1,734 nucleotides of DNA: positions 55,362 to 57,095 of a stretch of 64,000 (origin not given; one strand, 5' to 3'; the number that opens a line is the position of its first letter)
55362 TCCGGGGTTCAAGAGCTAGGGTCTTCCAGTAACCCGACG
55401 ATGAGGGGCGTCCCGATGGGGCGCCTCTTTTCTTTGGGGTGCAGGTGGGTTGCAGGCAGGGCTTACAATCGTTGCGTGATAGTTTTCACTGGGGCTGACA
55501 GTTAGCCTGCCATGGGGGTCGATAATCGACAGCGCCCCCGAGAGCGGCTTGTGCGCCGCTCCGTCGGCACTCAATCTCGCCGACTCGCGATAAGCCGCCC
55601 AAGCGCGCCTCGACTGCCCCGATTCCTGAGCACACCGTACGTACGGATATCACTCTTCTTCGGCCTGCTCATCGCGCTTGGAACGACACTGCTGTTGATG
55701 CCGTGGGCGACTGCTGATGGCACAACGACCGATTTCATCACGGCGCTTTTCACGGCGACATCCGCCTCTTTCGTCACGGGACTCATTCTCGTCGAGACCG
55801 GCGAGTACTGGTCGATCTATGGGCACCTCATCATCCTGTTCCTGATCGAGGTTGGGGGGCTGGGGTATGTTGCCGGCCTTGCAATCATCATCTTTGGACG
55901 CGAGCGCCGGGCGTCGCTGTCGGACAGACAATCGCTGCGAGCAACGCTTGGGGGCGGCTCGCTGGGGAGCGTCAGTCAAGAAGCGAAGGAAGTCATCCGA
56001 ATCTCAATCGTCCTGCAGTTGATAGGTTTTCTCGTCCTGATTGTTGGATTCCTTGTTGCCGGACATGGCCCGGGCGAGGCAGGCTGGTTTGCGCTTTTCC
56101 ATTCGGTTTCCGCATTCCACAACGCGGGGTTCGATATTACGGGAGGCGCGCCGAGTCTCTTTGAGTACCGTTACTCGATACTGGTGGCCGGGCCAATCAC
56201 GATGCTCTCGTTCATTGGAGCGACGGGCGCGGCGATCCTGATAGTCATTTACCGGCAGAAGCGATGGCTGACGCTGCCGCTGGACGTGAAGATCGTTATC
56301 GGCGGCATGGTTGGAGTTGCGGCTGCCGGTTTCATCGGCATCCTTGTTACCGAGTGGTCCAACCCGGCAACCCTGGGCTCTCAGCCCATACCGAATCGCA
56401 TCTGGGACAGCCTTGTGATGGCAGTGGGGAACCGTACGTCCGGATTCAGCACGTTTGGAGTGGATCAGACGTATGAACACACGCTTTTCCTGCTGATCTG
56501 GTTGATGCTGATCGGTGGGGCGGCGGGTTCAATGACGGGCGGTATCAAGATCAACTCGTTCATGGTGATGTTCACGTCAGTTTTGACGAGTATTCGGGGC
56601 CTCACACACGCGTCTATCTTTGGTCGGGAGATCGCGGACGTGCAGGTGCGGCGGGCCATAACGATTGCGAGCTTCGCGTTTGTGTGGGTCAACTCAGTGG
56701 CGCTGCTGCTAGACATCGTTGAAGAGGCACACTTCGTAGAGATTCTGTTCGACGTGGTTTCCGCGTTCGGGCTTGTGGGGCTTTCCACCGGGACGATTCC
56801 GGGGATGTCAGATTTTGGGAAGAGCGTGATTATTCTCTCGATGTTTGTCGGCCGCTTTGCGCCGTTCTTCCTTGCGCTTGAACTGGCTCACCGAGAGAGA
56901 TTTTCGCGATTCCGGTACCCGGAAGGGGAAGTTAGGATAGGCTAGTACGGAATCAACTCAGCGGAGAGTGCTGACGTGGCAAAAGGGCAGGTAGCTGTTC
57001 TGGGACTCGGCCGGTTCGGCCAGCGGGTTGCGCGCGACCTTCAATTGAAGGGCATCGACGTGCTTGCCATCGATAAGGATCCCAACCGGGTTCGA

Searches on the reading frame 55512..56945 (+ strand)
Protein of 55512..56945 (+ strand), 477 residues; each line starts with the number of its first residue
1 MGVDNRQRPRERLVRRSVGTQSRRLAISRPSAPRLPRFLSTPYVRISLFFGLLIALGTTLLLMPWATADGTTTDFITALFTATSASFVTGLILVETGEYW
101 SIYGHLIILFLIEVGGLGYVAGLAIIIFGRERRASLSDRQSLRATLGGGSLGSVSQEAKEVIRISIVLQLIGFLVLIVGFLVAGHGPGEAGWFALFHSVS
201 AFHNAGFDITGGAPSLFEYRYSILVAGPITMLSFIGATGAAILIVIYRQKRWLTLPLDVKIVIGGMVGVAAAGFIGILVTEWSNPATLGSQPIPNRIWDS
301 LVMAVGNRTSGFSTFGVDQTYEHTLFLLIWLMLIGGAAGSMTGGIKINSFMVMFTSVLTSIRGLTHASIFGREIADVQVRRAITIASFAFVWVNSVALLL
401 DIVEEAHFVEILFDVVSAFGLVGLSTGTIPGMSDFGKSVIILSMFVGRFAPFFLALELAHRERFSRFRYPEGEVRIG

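Call 96: search_protein_families(library=pfam, proteins=[window:55512-56945:+], max_evalue=0.00001)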
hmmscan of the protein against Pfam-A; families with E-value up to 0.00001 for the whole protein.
window:55512-56945:+ (477 aa): 1 family
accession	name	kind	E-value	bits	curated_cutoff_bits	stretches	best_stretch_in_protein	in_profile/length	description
PF02386.22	TrkH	-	1.1e-45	156.5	27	1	34-450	27-482/502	Cation transport protein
